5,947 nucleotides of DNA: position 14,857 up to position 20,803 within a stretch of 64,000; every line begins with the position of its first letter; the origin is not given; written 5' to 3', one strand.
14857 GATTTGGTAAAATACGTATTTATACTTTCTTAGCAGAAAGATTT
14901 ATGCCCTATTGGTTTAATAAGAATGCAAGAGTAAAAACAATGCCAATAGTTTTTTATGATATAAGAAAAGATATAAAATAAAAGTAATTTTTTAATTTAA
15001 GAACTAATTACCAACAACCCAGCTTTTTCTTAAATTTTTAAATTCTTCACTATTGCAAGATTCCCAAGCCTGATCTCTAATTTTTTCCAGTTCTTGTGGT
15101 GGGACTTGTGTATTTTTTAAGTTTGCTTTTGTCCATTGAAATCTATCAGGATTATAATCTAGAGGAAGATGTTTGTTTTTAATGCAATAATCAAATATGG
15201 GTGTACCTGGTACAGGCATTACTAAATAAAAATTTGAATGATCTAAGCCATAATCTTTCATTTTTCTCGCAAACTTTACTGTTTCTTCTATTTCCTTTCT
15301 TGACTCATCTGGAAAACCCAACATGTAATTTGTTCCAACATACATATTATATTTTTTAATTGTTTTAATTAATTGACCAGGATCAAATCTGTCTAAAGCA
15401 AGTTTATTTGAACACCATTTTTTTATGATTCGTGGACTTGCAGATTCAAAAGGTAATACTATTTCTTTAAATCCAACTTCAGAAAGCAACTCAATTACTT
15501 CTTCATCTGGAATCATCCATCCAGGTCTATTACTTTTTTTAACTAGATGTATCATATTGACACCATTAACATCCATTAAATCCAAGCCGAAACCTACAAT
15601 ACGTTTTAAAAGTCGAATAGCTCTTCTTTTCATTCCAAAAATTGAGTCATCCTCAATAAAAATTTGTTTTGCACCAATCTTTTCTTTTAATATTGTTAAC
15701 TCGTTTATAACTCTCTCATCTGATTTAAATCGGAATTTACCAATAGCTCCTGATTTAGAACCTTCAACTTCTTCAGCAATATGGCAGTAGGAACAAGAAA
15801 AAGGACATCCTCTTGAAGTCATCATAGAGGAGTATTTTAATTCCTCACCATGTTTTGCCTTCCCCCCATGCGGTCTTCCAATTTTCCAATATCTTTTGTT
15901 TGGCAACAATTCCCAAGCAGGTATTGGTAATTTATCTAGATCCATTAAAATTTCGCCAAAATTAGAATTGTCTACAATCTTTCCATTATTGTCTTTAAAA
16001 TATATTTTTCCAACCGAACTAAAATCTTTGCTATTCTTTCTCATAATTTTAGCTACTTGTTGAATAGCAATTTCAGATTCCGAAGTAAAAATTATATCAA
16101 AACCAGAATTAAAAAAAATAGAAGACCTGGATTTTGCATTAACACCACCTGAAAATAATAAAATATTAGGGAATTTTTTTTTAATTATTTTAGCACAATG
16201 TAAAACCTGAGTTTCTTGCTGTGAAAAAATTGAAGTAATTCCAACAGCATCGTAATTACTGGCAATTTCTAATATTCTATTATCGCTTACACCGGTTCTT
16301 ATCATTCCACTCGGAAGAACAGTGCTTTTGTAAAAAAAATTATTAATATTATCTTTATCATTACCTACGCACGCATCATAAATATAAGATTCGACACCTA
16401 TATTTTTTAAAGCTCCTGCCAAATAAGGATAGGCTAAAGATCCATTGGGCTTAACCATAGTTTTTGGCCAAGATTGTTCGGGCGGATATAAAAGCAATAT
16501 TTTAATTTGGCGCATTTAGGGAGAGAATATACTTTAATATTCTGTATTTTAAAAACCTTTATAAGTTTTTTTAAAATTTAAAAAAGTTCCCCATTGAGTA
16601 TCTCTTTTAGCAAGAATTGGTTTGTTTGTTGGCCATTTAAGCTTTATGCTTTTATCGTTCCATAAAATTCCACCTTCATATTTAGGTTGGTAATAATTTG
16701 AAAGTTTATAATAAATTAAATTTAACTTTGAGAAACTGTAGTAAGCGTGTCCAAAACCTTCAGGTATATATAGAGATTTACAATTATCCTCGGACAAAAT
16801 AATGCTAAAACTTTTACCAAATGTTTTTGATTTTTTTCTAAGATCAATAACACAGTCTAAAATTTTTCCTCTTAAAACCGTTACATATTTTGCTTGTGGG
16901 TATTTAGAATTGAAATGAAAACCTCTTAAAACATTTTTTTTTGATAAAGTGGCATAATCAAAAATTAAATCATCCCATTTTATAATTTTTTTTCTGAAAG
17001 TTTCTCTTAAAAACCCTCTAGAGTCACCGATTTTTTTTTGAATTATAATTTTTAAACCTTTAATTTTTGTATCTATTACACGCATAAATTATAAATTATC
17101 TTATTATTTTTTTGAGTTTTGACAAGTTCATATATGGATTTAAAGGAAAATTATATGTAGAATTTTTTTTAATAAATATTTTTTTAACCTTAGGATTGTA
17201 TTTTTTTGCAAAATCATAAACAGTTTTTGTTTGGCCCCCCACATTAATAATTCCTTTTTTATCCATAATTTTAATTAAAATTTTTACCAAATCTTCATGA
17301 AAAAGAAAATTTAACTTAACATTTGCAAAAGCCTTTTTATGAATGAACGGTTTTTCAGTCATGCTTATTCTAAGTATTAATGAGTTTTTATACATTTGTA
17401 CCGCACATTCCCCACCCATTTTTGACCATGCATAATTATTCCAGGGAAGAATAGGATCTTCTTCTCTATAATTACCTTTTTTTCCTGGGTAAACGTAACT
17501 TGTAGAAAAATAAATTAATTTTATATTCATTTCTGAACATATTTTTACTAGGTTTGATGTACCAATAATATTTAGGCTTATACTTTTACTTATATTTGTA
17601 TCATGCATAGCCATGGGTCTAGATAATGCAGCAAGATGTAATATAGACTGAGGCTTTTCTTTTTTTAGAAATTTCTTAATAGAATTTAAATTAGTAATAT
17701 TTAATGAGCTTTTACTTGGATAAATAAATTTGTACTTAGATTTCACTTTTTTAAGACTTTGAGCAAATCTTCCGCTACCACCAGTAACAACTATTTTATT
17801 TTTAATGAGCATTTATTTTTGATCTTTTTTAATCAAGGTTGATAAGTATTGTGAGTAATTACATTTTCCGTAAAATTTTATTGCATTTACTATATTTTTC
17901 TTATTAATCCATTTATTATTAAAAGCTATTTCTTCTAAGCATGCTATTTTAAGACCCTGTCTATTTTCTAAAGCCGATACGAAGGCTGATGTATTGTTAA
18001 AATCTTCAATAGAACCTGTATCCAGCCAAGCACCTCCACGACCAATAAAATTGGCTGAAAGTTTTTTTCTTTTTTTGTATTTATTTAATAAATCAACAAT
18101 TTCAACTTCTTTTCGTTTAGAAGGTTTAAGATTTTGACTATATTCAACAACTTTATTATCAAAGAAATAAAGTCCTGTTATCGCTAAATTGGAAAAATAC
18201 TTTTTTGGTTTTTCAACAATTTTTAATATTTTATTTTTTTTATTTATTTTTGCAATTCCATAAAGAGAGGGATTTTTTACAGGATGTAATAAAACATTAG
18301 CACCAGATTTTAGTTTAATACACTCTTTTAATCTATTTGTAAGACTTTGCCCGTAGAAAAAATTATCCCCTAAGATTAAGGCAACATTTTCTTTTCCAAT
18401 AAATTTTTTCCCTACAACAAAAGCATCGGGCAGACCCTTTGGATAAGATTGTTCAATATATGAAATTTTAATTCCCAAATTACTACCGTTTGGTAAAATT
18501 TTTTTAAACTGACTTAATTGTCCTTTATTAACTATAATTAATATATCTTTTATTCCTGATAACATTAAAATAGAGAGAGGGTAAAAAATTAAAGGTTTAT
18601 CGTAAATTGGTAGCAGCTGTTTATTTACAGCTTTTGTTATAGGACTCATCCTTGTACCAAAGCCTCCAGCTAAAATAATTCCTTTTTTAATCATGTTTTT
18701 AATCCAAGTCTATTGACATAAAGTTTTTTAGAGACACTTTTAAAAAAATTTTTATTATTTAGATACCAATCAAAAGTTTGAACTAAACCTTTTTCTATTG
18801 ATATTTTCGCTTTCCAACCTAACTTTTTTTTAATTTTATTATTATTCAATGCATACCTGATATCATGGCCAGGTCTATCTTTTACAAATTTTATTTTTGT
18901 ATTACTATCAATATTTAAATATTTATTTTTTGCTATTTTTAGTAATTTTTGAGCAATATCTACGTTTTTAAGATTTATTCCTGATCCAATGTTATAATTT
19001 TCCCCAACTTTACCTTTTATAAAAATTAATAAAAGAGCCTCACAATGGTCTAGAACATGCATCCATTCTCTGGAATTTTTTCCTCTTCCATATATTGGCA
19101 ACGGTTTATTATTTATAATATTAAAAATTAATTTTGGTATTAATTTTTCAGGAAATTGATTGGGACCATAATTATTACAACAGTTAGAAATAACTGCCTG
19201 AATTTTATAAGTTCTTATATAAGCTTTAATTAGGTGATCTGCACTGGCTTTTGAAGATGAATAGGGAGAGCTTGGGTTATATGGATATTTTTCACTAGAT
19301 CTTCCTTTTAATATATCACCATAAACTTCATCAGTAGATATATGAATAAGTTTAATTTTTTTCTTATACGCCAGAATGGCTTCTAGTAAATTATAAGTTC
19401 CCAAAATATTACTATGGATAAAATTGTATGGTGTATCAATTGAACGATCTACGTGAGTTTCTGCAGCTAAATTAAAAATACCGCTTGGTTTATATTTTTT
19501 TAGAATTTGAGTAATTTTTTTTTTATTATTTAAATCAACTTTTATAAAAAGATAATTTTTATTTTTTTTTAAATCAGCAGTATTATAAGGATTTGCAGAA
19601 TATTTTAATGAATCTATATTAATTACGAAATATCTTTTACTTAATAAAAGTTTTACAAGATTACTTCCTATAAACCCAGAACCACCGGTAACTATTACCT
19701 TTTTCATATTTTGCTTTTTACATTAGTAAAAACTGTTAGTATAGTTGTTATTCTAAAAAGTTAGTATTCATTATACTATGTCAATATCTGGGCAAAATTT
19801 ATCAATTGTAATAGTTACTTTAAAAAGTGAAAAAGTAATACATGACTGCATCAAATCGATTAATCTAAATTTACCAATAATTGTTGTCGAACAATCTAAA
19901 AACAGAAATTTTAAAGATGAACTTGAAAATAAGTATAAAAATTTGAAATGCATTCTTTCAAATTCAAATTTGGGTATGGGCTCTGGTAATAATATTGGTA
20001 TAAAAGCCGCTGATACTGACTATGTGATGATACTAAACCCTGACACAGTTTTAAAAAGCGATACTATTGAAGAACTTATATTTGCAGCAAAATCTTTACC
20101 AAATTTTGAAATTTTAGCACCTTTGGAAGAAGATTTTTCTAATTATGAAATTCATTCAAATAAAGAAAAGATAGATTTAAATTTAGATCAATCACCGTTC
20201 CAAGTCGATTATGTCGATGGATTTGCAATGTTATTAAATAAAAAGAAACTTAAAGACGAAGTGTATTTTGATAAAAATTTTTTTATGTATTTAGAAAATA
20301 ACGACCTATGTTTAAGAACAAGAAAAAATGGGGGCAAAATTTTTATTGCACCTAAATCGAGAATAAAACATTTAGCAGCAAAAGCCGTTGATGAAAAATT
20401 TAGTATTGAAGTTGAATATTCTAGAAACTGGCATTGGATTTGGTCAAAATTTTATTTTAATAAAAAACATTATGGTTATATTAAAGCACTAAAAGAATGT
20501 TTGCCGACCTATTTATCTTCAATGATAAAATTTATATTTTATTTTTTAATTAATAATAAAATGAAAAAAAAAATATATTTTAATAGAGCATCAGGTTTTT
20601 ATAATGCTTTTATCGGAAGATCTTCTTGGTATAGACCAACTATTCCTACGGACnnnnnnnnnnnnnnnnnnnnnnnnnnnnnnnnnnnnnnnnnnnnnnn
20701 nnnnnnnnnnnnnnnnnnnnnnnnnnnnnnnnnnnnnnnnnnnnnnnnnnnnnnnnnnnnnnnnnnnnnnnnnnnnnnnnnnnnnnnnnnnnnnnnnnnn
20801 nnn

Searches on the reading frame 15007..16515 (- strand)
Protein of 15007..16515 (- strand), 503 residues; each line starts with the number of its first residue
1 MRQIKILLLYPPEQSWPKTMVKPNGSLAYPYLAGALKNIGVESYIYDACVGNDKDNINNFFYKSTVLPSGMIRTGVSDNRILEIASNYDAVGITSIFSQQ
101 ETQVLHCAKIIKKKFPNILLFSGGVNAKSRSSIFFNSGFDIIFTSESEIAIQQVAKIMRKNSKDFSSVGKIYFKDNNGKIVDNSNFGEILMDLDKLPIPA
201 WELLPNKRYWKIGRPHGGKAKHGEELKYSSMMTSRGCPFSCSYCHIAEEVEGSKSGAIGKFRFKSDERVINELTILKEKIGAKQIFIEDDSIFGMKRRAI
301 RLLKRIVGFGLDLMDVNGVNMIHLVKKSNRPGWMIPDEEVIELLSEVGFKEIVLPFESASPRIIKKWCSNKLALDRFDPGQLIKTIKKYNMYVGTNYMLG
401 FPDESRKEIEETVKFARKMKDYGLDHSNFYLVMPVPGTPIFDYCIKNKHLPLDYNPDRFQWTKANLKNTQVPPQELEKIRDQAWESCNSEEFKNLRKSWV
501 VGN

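Call 32: search_protein_families(library=ncbifam, proteins=[window:15007-16515:-], max_evalue=0.00001)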
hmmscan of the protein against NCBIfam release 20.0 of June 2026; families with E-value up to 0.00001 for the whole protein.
window:15007-16515:- (503 aa): 16 families
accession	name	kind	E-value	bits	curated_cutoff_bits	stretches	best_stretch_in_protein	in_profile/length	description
NF038361.1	rSAM_Sden_1168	equivalog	2e-33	115.8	575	1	5-499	64-527/560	Sden_1168 family B12-binding radical SAM P-methyltransferase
TIGR03471.1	HpnJ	equivalog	7.6e-29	100.9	577.6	1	77-453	58-396/472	hopanoid biosynthesis associated radical SAM protein HpnJ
TIGR02026.1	BchE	equivalog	3.3e-21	75.7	481.35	1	77-476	51-416/497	magnesium-protoporphyrin IX monomethyl ester anaerobic oxidative cyclase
NF050148.1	rSAM_ApyD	equivalog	4.2e-21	75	750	1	85-442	72-391/645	RiPP biosynthesis radical SAM protein ApyD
TIGR04013.1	B12_SAM_MJ_1487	hypoth_equivalog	1.4e-16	60.4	251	0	79-174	33-127/382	TIGR04013 family B12-binding domain/radical SAM domain-containing protein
TIGR04479.1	bcpD_PhpK_rSAM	subfamily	8.6e-16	57.4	600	1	87-466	110-448/504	PhpK family radical SAM P-methyltransferase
TIGR03975.1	rSAM_ocin_1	subfamily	4.6e-14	51.8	281.85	1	85-416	126-427/606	RiPP maturation radical SAM C-methyltransferase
TIGR04014.1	B12_SAM_MJ_0865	equivalog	9e-11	41.2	360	1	83-446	33-360/434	methyl-coenzyme M reductase glutamine C-methyltransferase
NF033712.0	B12_rSAM_KedN5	subfamily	2.3e-10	39.3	700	1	100-306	74-264/624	KedN5 family methylcobalamin-dependent radical SAM C-methyltransferase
NF045585.1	rSAM_slr0320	equivalog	1.6e-09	36.9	775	1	228-485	235-480/511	photosystem II high light acclimation radical SAM protein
TIGR04072.2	rSAM_ladder_B12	equivalog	4.6e-09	35.4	360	1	229-306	181-251/443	lipid biosynthesis B12-binding/radical SAM protein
TIGR04190.1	B12_SAM_Ta0216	equivalog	3.4e-08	32.5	500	1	105-419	97-394/554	TIGR04190 family B12-binding domain/radical SAM domain protein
NF033070.1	rSAM_AprD4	equivalog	6.5e-08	31.9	500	1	181-449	158-395/456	AprD4 family radical SAM diol-dehydratase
TIGR04367.1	HpnR_B12_rSAM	equivalog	3.6e-07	29.1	650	1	89-305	62-252/490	hopanoid C-3 methylase HpnR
TIGR01574.1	miaB-methiolase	equivalog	5.8e-06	25.6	355.3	0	232-443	149-346/437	tRNA (N6-isopentenyl adenosine(37)-C2)-methylthiotransferase MiaB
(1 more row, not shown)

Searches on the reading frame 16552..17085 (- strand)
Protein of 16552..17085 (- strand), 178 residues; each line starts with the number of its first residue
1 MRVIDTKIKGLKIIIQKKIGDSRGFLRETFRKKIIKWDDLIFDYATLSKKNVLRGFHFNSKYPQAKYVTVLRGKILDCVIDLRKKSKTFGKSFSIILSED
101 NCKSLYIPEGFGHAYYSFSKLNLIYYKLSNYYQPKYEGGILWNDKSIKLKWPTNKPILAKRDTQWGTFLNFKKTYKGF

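Call 32: search_protein_families(library=ncbifam, proteins=[window:16552-17085:-], max_evalue=0.00001)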
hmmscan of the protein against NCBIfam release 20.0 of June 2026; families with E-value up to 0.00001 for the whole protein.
window:16552-17085:- (178 aa): 1 family
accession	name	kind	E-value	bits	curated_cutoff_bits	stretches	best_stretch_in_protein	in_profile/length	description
TIGR01221.1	rmlC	equivalog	1.8e-46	158.1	155.75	1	2-168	1-172/176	dTDP-4-dehydrorhamnose 3,5-epimerase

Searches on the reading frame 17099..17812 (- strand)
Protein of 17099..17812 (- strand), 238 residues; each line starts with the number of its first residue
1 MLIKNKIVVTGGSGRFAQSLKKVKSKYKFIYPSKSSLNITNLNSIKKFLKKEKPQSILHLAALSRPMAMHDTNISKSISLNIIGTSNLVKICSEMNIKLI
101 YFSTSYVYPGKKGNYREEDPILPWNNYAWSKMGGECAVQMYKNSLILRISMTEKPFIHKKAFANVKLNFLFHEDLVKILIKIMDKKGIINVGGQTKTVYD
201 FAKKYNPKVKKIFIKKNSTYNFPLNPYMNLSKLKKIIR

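Call 32: search_protein_families(library=ncbifam, proteins=[window:17099-17812:-], max_evalue=0.00001)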
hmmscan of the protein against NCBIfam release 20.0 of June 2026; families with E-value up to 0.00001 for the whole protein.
window:17099-17812:- (238 aa): 8 families
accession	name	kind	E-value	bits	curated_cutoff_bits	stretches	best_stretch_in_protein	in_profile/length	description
TIGR01214.1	rmlD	equivalog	7e-26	91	224.05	1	6-151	1-149/285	dTDP-4-dehydrorhamnose reductase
TIGR02197.1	heptose_epim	equivalog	1.7e-11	43.9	274.6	1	40-136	51-147/316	ADP-glyceromanno-heptose 6-epimerase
TIGR01181.1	dTDP_gluc_dehyt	equivalog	1e-10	41.2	365.1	1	18-201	41-217/321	dTDP-glucose 4,6-dehydratase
TIGR01179.1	galE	equivalog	5.4e-10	38.6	262.3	1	17-144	37-162/332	UDP-glucose 4-epimerase GalE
TIGR02622.1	CDP_4_6_dhtase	equivalog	4.7e-09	35.8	278.45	1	35-148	59-175/352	CDP-glucose 4,6-dehydratase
NF007440.0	PRK09987.1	equivalog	3.9e-07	29.7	308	1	40-152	41-154/299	dTDP-4-dehydrorhamnose reductase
TIGR04180.1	EDH_00030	hypoth_equivalog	4.2e-07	29.3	475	1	39-152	58-170/297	NAD-dependent 4,6-dehydratase LegB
NF047922.1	GDPFucSynFcl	equivalog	6e-06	25.9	500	0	5-119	3-120/308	GDP-L-fucose synthase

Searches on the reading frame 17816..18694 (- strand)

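Call 39: search_protein_families(library=pfam, proteins=[window:17816-18694:-], max_evalue=0.00001)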
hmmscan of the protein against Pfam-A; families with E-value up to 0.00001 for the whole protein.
window:17816-18694:- (293 aa): 2 families
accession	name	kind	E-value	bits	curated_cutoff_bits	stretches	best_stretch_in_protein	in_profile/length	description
PF00483.29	NTP_transferase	-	1.9e-60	204.9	21.2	1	4-239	1-242/245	Nucleotidyl transferase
PF12804.13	NTP_transf_3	-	7.5e-09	36.4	27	1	5-134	1-118/160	MobA-like NTP transferase domain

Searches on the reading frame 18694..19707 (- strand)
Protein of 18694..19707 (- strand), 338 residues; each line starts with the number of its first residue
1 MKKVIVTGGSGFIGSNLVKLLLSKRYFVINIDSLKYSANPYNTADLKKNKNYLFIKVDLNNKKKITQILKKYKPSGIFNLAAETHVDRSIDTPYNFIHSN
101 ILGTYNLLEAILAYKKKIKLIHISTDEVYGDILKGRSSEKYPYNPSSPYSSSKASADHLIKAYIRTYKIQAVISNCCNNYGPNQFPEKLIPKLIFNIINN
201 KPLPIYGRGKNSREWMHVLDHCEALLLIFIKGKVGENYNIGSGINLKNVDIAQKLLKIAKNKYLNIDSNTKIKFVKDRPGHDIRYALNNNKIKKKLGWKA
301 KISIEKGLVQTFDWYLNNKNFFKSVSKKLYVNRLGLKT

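Call 39: search_protein_families(library=pfam, proteins=[window:18694-19707:-], max_evalue=0.00001)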
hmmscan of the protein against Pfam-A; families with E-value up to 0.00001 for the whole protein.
window:18694-19707:- (338 aa): 7 families
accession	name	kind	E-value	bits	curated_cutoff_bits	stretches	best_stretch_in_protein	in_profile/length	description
PF16363.11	GDP_Man_Dehyd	-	5.5e-84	282.9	27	1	5-309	1-330/332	GDP-mannose 4,6 dehydratase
PF01370.27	Epimerase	-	1e-65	222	20.9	1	4-241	1-240/240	NAD dependent epimerase/dehydratase family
PF02719.21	Polysacc_synt_2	-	7.8e-19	68.4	20.2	1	4-284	1-270/293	Polysaccharide biosynthesis protein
PF04321.23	RmlD_sub_bind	-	3.5e-17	62.9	27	1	3-168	2-144/287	RmlD substrate binding domain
PF01073.25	3Beta_HSD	-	1.3e-16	60.9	22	1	5-162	1-159/280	3-beta hydroxysteroid dehydrogenase/isomerase family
PF07993.18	NAD_binding_4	-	2.6e-10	40.3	20.1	1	77-174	92-202/258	Male sterility protein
PF00106.31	adh_short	-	9.2e-08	32.2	26.6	1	2-177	1-177/195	short chain dehydrogenase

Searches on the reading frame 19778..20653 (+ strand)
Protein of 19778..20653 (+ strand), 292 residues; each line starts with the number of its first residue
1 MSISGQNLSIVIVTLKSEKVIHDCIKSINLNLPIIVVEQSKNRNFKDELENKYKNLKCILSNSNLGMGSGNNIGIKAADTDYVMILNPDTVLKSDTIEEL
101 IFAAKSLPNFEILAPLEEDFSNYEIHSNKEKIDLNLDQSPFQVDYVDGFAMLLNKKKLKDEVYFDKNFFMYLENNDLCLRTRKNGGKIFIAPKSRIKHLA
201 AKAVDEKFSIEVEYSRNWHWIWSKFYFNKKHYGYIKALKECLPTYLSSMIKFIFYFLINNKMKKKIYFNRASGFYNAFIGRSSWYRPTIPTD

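Call 39: search_protein_families(library=pfam, proteins=[window:19778-20653:+], max_evalue=0.00001)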
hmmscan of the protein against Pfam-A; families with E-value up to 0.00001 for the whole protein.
window:19778-20653:+ (292 aa): 2 families
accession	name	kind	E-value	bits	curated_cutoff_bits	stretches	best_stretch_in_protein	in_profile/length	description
PF00535.33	Glycos_transf_2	-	3.4e-14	53.6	23.3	1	9-129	1-129/168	Glycosyl transferase family 2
PF13641.12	Glyco_tranf_2_3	-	1.9e-10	41.6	27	1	7-204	2-217/230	Glycosyltransferase like family 2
